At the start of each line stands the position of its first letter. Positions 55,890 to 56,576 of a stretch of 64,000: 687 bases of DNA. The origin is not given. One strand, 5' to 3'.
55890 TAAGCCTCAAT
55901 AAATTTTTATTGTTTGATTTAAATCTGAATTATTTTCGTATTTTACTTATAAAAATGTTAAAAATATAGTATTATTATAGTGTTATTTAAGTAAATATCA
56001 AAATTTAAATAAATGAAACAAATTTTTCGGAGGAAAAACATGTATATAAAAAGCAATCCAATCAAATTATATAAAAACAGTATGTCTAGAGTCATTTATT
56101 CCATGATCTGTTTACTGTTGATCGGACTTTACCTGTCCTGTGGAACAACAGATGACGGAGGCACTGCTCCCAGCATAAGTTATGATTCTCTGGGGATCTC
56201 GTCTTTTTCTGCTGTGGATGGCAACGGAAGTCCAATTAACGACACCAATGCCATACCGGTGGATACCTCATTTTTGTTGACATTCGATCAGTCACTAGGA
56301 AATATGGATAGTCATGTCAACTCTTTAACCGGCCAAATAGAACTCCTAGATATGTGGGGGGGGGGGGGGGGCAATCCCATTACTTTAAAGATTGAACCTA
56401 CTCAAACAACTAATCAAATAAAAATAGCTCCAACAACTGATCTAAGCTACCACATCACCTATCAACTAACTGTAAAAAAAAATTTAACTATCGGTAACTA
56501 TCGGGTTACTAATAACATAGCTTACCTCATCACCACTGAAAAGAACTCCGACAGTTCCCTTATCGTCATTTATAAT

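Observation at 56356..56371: In-frame G16 tract in a large surface lipoprotein: likely slipped-strand ON/OFF switch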

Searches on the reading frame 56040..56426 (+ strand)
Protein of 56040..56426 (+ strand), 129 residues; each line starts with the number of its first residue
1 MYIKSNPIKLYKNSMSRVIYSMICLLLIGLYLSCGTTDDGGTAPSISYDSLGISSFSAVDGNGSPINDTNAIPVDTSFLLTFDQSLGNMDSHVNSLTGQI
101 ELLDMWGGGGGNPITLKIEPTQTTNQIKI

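Call 20: find_homologous_proteins(query=window:56040-56426:+, max_evalue=0.001)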
Query window:56040-56426:+ (129 aa): 6 proteins with E <= 0.001 among 30 candidates.
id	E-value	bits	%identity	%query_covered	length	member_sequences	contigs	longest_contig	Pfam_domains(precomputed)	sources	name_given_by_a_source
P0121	1.4e-58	214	91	85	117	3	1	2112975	-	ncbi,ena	-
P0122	4.3e-57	210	88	88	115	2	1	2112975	-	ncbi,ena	-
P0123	1.1e-56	208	86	91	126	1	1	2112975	-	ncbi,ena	-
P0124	6.1e-55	203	89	81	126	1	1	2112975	-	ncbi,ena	-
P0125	5.9e-51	190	85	85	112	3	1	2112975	-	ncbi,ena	-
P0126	4.6e-11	61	49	67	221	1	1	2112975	-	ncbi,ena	-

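Call 30: list_cluster_members(proteins=[P0121, P0122, P0123, P0124, P0125, P0017, P0016, P0027, P0126])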
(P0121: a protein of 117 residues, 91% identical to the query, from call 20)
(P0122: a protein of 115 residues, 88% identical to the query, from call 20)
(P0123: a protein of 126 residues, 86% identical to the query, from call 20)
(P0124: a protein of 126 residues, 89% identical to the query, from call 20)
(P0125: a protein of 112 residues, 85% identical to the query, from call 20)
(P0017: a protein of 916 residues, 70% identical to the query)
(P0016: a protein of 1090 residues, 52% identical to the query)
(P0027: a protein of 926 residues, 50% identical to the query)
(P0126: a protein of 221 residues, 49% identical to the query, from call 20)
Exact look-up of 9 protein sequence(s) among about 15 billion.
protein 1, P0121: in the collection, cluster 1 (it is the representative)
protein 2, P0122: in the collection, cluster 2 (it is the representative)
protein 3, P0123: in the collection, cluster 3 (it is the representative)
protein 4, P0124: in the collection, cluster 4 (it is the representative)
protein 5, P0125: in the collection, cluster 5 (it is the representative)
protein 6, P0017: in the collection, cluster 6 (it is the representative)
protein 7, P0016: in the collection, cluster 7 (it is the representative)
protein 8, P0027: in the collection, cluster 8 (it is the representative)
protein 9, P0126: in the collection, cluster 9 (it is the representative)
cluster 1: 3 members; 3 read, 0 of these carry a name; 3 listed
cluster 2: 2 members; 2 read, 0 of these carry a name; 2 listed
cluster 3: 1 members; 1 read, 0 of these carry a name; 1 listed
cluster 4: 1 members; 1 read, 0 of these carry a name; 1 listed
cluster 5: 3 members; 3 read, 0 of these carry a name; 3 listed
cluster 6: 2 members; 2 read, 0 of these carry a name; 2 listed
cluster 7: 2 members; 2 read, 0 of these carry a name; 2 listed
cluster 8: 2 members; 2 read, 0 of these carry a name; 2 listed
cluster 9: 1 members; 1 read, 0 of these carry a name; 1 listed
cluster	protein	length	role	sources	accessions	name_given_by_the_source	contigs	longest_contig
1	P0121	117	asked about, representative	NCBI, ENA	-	-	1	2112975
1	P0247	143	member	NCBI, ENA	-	-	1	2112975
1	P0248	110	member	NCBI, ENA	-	-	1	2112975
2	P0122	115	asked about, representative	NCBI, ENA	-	-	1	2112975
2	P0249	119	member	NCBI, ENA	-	-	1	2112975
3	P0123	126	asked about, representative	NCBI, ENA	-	-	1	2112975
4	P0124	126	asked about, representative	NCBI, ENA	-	-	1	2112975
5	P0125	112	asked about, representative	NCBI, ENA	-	-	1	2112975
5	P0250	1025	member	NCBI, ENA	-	-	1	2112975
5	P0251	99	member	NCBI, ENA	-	-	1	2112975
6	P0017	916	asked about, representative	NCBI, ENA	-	-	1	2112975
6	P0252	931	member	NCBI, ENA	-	-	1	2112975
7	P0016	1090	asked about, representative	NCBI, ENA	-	-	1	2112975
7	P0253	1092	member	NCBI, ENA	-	-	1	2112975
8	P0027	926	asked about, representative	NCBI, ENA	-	-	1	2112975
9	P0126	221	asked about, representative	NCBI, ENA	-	-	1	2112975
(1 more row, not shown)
